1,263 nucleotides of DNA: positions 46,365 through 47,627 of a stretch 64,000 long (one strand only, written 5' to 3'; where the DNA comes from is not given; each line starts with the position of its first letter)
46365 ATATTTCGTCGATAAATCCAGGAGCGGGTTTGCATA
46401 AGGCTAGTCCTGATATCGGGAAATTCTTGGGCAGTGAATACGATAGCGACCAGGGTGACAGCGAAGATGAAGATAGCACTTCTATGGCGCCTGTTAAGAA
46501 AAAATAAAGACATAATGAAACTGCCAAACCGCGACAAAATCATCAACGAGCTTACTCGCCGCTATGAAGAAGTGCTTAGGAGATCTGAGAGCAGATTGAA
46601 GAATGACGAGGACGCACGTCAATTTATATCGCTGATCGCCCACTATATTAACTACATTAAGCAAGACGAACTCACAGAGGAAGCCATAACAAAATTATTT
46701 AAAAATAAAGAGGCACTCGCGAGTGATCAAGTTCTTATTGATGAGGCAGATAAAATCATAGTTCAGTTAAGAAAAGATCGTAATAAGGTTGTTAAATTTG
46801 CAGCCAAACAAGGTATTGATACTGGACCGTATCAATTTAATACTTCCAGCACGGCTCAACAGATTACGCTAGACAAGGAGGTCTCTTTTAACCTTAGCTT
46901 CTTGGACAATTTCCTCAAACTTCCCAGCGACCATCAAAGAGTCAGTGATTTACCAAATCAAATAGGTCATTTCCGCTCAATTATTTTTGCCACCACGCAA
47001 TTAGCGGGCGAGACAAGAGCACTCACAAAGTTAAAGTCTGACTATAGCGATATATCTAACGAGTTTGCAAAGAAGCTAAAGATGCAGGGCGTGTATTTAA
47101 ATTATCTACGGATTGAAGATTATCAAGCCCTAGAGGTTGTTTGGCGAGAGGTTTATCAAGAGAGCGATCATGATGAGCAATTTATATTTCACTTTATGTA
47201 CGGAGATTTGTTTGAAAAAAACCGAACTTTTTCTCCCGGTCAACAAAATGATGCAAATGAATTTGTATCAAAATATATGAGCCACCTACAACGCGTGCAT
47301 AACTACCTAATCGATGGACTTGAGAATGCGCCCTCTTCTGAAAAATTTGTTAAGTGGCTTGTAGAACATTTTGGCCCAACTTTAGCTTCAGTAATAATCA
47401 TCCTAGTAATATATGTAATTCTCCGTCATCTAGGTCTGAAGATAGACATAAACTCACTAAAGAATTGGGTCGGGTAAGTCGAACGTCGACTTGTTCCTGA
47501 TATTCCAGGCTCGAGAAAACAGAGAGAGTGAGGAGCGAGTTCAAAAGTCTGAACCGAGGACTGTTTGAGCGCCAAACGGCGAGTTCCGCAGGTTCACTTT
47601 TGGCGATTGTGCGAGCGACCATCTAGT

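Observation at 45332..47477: Two-gene HEPN + TM-anchored protein module (candidate defence/abortive-infection pair)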

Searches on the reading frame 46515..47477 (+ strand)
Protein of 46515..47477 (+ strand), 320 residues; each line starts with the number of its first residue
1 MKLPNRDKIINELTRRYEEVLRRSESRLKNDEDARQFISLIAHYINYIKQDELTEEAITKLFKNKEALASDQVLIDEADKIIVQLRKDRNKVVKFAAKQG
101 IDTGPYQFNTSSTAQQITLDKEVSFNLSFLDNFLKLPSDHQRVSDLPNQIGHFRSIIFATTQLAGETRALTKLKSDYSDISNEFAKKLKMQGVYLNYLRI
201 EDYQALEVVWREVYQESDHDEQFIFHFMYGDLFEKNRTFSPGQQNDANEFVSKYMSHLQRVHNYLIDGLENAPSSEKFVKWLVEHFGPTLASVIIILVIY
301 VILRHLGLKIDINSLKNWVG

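Call 5: search_protein_families(library=pfam, proteins=[window:46515-47477:+], max_evalue=1)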
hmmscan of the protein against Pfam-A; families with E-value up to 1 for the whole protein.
window:46515-47477:+ (320 aa): 2 families
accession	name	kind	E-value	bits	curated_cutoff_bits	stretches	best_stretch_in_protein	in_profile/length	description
PF22180.2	RH3_dom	-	0.055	14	27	1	27-71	11-55/66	RH3 domain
PF00443.35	UCH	-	0.16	12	23.9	1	234-270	78-109/254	Ubiquitin carboxyl-terminal hydrolase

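Call 6: search_protein_families(library=padloc, proteins=[window:46515-47477:+], max_evalue=1)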
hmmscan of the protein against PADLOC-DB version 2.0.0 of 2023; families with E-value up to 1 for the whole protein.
window:46515-47477:+ (320 aa): 1 family
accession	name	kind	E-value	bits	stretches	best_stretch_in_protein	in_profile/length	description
PDLC01488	Cas11a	-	0.051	11.8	1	8-44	47-83/105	CAS-I-A; effector_SS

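Call 8: search_protein_families(library=ncbifam, proteins=[window:46515-47477:+], max_evalue=1)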
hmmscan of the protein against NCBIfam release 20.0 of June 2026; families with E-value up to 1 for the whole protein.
window:46515-47477:+ (320 aa): 1 family
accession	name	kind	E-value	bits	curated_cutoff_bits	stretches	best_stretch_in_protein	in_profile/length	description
TIGR03367.1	queuosine_QueD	equivalog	0.077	13.4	89.25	1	200-284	46-88/92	6-carboxytetrahydropterin synthase QueD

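Call 10: find_homologous_proteins(query=window:46515-47477:+, max_evalue=0.001)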
Query window:46515-47477:+ (320 aa): 15 proteins with E <= 0.001 among 1137 candidates.
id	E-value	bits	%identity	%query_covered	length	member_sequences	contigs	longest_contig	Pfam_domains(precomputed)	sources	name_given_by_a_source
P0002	4.4e-207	705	100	100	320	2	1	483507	-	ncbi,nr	ncbi:MAG TPA: hypothetical protein VFT49_01480 [Candidatus Saccharimonadales bacterium]|nr:hypotheti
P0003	8.3e-156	536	74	100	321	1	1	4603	-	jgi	jgi:hypothetical protein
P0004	2.4e-152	525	70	99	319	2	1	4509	-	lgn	-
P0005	1.0e-145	503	70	100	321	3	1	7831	-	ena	-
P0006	4.8e-144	498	70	100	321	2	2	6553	-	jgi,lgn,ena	-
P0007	8.0e-125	434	61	97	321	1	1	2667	-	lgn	-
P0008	5.0e-122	425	62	90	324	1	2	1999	-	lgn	-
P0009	3.0e-111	390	52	100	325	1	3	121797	-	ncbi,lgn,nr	ncbi:MAG TPA: hypothetical protein VLH84_02210 [Patescibacteria group bacterium]|nr:hypothetical pro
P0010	7.9e-109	382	53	99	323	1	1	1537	-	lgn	-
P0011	1.2e-104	368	50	100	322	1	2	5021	-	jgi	jgi:hypothetical protein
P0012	8.6e-103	362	51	94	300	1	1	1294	-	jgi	jgi:hypothetical protein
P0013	1.7e-100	355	51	100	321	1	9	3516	-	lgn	-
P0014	7.7e-100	352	49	99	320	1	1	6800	-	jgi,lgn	jgi:hypothetical protein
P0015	9.8e-98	346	51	99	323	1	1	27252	-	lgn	-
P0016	2.6e-69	252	40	100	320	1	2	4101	-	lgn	-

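Call 11: find_encoding_contigs(protein=P0009, flank=6000, max_places=2)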
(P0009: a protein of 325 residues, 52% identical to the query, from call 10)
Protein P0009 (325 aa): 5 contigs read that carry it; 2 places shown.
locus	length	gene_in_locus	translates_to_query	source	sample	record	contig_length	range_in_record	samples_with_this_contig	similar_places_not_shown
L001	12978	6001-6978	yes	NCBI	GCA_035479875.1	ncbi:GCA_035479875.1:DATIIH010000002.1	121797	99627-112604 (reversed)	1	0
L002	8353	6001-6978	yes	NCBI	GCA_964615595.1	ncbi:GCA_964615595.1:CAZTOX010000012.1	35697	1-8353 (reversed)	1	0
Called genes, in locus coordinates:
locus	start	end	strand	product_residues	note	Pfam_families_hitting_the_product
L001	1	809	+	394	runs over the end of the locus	PF01820:Dala_Dala_lig_N, PF02222:ATP-grasp (faint), PF07478:Dala_Dala_lig_C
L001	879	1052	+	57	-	PF02416:TatA_B_E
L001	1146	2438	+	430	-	PF00162:PGK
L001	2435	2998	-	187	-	-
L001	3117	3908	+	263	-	PF00121:TIM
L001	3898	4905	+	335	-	-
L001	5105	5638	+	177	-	-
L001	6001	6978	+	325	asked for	-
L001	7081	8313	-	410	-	PF10017:Methyltransf_33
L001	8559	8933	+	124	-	-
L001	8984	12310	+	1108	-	PF00580:UvrD-helicase, PF01443:Viral_helicase1 (faint), PF13245:AAA_19, PF14890:Intein_splicing, PF01079:Hint (weak), PF13361:UvrD_C, PF13538:UvrD_C_2, PF21196:PcrA_UvrD_tudor, +1 more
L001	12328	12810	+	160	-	PF00293:NUDIX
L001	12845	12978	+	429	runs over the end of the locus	PF03990:DUF348, PF07501:G5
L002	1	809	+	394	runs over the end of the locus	PF01820:Dala_Dala_lig_N, PF02222:ATP-grasp (faint), PF07478:Dala_Dala_lig_C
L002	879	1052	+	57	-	PF02416:TatA_B_E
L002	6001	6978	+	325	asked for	-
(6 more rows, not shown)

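Call 12: find_encoding_contigs(protein=P0015, flank=6000, max_places=2)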
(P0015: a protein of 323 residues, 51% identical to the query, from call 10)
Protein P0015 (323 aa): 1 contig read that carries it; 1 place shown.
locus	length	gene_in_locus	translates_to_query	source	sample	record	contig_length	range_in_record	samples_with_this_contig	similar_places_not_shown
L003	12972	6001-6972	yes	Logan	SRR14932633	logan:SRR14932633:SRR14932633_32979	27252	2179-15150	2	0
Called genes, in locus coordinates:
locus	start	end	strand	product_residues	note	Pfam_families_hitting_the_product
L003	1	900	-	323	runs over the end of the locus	-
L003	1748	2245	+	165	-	PF27000:PH_gly_zipper (weak)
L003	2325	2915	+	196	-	PF12002:MgsA_C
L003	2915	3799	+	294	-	PF00589:Phage_integrase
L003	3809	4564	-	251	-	PF01209:Ubie_methyltran (weak), PF02353:CMAS (weak), PF05401:NodS (weak), PF13489:Methyltransf_23, PF13847:Methyltransf_31, PF08241:Methyltransf_11, PF08242:Methyltransf_12, PF13649:Methyltransf_25, +1 more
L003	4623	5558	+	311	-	PF01636:APH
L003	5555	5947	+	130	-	-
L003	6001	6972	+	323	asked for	-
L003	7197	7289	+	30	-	-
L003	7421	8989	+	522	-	PF00239:Resolvase, PF07508:Recombinase (faint)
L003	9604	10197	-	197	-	PF01966:HD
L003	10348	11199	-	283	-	PF00398:RrnaAD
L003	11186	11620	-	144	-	-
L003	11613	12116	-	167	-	PF00293:NUDIX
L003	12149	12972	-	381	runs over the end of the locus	PF03990:DUF348, PF07501:G5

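Call 13: find_encoding_contigs(protein=P0005, flank=6000, max_places=2)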
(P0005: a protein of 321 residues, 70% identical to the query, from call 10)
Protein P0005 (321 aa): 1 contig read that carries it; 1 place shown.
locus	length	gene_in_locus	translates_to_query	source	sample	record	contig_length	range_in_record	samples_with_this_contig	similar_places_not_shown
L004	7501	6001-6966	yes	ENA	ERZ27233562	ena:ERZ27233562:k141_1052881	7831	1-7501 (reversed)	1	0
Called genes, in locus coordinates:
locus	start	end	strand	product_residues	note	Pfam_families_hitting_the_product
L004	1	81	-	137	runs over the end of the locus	?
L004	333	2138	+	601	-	PF01555:N6_N4_Mtase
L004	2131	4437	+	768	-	PF04851:ResIII, PF18766:SWI2_SNF2 (weak)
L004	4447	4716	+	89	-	-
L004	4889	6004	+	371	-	-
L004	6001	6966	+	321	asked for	-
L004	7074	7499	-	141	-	?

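Call 16: find_encoding_contigs(protein=P0003, flank=6000, max_places=2)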
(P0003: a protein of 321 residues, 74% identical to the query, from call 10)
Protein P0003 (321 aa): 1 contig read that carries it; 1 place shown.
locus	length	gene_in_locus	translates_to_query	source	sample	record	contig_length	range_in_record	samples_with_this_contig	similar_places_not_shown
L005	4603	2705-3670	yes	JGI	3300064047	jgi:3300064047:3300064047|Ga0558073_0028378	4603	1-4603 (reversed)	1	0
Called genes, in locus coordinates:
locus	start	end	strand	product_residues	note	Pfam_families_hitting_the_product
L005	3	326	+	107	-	?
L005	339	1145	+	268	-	PF15515:MvaI_BcnI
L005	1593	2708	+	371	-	-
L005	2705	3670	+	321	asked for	-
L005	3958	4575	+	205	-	-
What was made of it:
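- Close ORF2 homologues overlap their upstream gene by 4 nt in L004 and L005, which suggests translational coupling is usual for this family (calls 13, 16).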

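Call 17: find_encoding_contigs(protein=P0006, flank=6000, max_places=2)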
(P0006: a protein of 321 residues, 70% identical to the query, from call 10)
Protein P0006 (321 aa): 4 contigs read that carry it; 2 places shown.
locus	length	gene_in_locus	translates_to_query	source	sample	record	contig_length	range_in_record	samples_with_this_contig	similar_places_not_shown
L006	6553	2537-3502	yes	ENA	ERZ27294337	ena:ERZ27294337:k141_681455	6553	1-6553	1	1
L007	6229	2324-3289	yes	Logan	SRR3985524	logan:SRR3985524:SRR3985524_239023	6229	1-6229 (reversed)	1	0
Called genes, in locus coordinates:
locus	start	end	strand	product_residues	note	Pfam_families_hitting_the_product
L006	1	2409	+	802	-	?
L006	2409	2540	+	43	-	-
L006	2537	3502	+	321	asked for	-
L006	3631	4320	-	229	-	-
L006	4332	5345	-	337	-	PF14022:DUF4238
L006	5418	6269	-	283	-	-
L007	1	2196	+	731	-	?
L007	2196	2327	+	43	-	-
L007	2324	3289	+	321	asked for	-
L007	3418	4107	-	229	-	-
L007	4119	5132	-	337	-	PF14022:DUF4238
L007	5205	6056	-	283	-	-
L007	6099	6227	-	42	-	?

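Call 47: search_protein_families(library=pfam, proteins=[L004:4889-6004:+, L006:1-2409:+, L006:2409-2540:+, L001:5105-5638:+, L003:5555-5947:+, L001:3898-4905:+, L004:4447-4716:+, L005:3958-4575:+, L006:3631-4320:-, L006:5418-6269:-], max_evalue=0.01)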
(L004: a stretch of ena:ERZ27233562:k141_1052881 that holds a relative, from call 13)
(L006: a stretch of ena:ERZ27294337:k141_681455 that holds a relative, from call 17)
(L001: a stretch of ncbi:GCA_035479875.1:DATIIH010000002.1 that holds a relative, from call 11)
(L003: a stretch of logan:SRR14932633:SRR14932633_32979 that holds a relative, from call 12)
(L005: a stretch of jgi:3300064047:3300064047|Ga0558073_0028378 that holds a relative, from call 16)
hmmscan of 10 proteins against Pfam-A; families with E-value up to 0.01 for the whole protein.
L004:4889-6004:+ (371 aa): 1 family
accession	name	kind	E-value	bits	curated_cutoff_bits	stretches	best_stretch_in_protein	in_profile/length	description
PF08655.15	DASH_Ask1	-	0.0044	17.3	20.7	0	260-301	8-47/64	DASH complex subunit Ask1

L006:1-2409:+ (802 aa): 6 families
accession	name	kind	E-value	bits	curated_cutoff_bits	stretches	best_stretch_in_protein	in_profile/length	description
PF07669.17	Eco57I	-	3.5e-37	128.5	25.3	1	243-472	1-171/171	Eco57I restriction-modification methylase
PF12950.13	TaqI_C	-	6.9e-15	55.8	26.5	1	587-746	2-118/118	TaqI-like C-terminal specificity domain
PF02384.22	N6_Mtase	-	1.4e-14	54.6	20.4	1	375-497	120-244/311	N-6 DNA Methylase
PF20473.4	MmeI_Mtase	-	2.1e-08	34.1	27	1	195-441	16-201/259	MmeI, DNA-methyltransferase domain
PF01170.24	UPF0020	-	0.0011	19.1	22.3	0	202-262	32-96/197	RMKL-like, methyltransferase domain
PF13847.12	Methyltransf_31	-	0.008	16.3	27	0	198-262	3-48/145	Methyltransferase domain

L006:2409-2540:+ (43 aa): 0 families

L001:5105-5638:+ (177 aa): 0 families

L003:5555-5947:+ (130 aa): 0 families

L001:3898-4905:+ (335 aa): 0 families

L004:4447-4716:+ (89 aa): 0 families

L005:3958-4575:+ (205 aa): 6 families
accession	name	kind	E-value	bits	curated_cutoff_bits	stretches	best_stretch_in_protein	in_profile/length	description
PF02492.25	cobW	-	0.00054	20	20.7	1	31-55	2-28/180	CobW/HypB/UreG, nucleotide-binding domain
PF00485.24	PRK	-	0.0011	19.2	22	1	31-154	1-137/196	Phosphoribulokinase / Uridine kinase family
PF01712.25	dNK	-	0.0021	18.3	27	1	32-109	1-53/203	Deoxynucleoside kinase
PF07693.20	KAP_NTPase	-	0.0021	17.8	20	1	13-56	5-47/293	KAP family P-loop domain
PF13238.12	AAA_18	-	0.0039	18.1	29.4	1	32-105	1-66/128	AAA domain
PF13401.12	AAA_22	-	0.0059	17.4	27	0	28-62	4-33/130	AAA domain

L006:3631-4320:- (229 aa): 0 families

L006:5418-6269:- (283 aa): 1 family
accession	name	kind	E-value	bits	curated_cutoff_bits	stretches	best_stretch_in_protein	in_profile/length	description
PF18137.7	ORC_WH_C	-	0.0065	17.1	26.4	0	194-245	71-122/133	Origin recognition complex winged helix C-terminal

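Call 48: search_protein_families(library=padloc, proteins=[L004:4889-6004:+, L006:1-2409:+, L006:2409-2540:+, L001:5105-5638:+, L003:5555-5947:+, L001:3898-4905:+, L004:4447-4716:+, L005:3958-4575:+, L006:3631-4320:-, L006:5418-6269:-], max_evalue=0.01)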
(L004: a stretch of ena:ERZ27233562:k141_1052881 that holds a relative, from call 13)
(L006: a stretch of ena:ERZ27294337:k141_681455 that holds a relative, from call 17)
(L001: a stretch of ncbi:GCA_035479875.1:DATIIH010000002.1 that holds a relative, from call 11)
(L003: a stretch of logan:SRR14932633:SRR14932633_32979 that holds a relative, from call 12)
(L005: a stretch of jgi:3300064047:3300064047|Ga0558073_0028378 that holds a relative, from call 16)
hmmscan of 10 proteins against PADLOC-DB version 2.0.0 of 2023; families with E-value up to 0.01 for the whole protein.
L004:4889-6004:+ (371 aa): 1 family
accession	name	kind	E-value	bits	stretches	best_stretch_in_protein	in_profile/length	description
PDLC02334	AbiTii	-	0.01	14.2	0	90-163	54-118/185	AbiTii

L006:1-2409:+ (802 aa): 58 families (the best 25 are shown)
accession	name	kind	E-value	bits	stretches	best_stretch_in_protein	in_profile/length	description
PDLC03601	REase_MTase_IIG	-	3.9e-150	499.8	2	45-297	300-561/1110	Type IIG restriction enzyme-methyltransferase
PDLC03609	REase_MTase_IIG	-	8.2e-113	376.1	2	378-768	555-949/1066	Type IIG restriction enzyme-methyltransferase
PDLC03612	REase_MTase_IIG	-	6.2e-105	350.6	3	330-799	761-1245/1247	Type IIG restriction enzyme-methyltransferase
PDLC03596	REase_MTase_IIG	-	1.9e-81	272.5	2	191-800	533-1145/1148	Type IIG restriction enzyme-methyltransferase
PDLC03335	MTase_II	-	3.3e-45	152.8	2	373-751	188-574/607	Type II methyltransferase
PDLC03604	REase_MTase_IIG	-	7.8e-45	151.3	2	379-768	533-955/1011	Type IIG restriction enzyme-methyltransferase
PDLC03250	MTase_II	-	3.6e-34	116.5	1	379-755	339-715/775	Type II methyltransferase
PDLC02529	PglX|PglXI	-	7.6e-31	104.7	3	196-337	225-362/1189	PglX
PDLC02521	PglX|PglXI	-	1.4e-28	97.4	1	133-787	246-869/1174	PglX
PDLC03226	MTase_II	-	5.6e-26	89.3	2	373-506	119-258/579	Type II methyltransferase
PDLC03245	MTase_II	-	1.5e-24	84.5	1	380-765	158-549/577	Type II methyltransferase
PDLC03313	MTase_II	-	3.8e-24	83.1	1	379-799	143-561/563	Type II methyltransferase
PDLC03248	MTase_II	-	6.3e-23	79.3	1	378-775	83-502/521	Type II methyltransferase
PDLC03600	REase_MTase_IIG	-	5.4e-21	72.3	2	134-506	240-624/1205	Type IIG restriction enzyme-methyltransferase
PDLC03630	REase_MTase_IIG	-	9.8e-21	71.3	2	379-801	604-1095/1100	Type IIG restriction enzyme-methyltransferase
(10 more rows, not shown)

L006:2409-2540:+ (43 aa): 0 families

L001:5105-5638:+ (177 aa): 0 families

L003:5555-5947:+ (130 aa): 0 families

L001:3898-4905:+ (335 aa): 0 families

L004:4447-4716:+ (89 aa): 0 families

L005:3958-4575:+ (205 aa): 6 families
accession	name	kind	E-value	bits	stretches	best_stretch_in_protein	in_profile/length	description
PDLC02361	PifA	-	0.0035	14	1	28-51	39-62/720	PifA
PDLC04475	PDC-M16A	-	0.0073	12.8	1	10-52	13-54/721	-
PDLC04957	PDC-S20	-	0.0079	13.7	0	15-56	16-57/446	-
PDLC04958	PDC-S20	-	0.0079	13.5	0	19-54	18-53/458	-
PDLC02911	VakA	-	0.0083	14.7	0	32-58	5-31/163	-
PDLC00289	PtuA1|PtuA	-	0.0099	13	0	27-57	26-56/404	AAA ATPase domain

L006:3631-4320:- (229 aa): 0 families

L006:5418-6269:- (283 aa): 0 families

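Call 53: find_related_loci(query=A3, collection=metagenome_contigs, flank=6000)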
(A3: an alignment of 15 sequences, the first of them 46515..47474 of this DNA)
Query A3 (320 aa) in metagenome_contigs; peptide patterns used: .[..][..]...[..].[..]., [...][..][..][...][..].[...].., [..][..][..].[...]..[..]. (x = any residue, [..] = any of these).
465 stretches matched a pattern; 3 encode a relative of the query (tblastn E <= 1e-3); 3 distinct loci.
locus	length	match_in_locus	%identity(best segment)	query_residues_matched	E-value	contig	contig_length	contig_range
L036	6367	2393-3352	70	1-320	3e-149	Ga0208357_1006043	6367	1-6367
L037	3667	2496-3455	70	1-320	8e-154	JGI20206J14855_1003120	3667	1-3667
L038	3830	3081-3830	70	1-250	1e-122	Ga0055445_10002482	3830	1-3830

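Call 55: find_encoding_contigs(protein=P0014, flank=6000, max_places=2)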
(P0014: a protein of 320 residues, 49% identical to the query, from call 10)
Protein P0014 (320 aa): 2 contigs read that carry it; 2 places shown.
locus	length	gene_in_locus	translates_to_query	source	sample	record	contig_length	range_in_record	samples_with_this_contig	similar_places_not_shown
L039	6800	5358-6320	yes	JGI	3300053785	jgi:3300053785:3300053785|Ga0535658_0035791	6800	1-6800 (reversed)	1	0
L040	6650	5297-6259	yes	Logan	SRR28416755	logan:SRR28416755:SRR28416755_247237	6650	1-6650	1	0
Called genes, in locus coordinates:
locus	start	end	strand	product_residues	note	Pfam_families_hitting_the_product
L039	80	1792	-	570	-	PF00239:Resolvase, PF07508:Recombinase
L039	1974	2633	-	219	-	PF00657:Lipase_GDSL, PF13472:Lipase_GDSL_2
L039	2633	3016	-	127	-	-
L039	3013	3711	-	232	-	PF00106:adh_short, PF08659:KR, PF13561:adh_short_C2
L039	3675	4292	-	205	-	PF13489:Methyltransf_23 (weak), PF08242:Methyltransf_12 (weak), PF13649:Methyltransf_25 (faint)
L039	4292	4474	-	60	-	PF12728:HTH_17, PF13411:MerR_1, PF00376:MerR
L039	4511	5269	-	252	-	-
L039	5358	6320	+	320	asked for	-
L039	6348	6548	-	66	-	-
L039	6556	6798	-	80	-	?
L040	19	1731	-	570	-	PF00239:Resolvase, PF07508:Recombinase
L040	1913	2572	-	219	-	PF00657:Lipase_GDSL, PF13472:Lipase_GDSL_2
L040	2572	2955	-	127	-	-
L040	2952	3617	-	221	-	PF00106:adh_short, PF08659:KR, PF13561:adh_short_C2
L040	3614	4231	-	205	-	PF13489:Methyltransf_23 (weak), PF08242:Methyltransf_12 (weak), PF13649:Methyltransf_25 (faint)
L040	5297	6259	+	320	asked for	-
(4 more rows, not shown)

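Call 56: find_encoding_contigs(protein=P0011, flank=6000, max_places=2)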
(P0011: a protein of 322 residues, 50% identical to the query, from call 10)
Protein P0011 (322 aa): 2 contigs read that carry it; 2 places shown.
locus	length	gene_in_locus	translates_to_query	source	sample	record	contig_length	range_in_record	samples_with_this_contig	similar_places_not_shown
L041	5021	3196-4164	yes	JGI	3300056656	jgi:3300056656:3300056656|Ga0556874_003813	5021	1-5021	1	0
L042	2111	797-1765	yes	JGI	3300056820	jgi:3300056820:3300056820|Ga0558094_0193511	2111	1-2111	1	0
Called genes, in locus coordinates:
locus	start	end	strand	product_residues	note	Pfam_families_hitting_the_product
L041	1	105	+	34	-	?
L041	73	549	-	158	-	PF01230:HIT (weak)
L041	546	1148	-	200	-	PF02834:LigT_PEase (faint), PF06299:DUF1045 (weak)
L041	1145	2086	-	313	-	PF00389:2-Hacid_dh, PF02826:2-Hacid_dh_C, PF00670:AdoHcyase_NAD (weak)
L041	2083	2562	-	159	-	PF00857:Isochorismatase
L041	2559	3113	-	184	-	PF06821:Ser_hydrolase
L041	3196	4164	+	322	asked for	-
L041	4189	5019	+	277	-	?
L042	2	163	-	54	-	?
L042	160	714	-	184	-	PF06821:Ser_hydrolase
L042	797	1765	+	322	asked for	-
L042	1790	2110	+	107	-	?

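Call 57: find_encoding_contigs(protein=P0016, flank=6000, max_places=2)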
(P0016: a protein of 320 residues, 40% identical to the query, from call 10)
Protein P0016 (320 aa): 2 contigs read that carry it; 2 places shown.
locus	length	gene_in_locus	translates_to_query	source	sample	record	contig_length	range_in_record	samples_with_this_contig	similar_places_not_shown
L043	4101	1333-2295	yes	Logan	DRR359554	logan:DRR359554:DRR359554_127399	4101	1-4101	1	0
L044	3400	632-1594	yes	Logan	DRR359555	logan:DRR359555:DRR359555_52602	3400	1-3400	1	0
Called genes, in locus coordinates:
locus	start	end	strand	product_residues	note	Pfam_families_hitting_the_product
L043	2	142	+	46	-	?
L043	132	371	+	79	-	-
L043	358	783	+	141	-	-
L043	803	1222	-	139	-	-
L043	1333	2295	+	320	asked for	-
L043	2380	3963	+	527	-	PF00239:Resolvase, PF07508:Recombinase (weak)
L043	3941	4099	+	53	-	?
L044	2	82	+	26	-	?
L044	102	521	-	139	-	-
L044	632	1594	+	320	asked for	-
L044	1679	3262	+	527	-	PF00239:Resolvase, PF07508:Recombinase (weak)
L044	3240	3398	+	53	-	?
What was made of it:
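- ORF2 is monocistronic in L039 and L043 and lies next to large serine recombinases in L003, L039 and L043 (calls 12, 55, 57).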
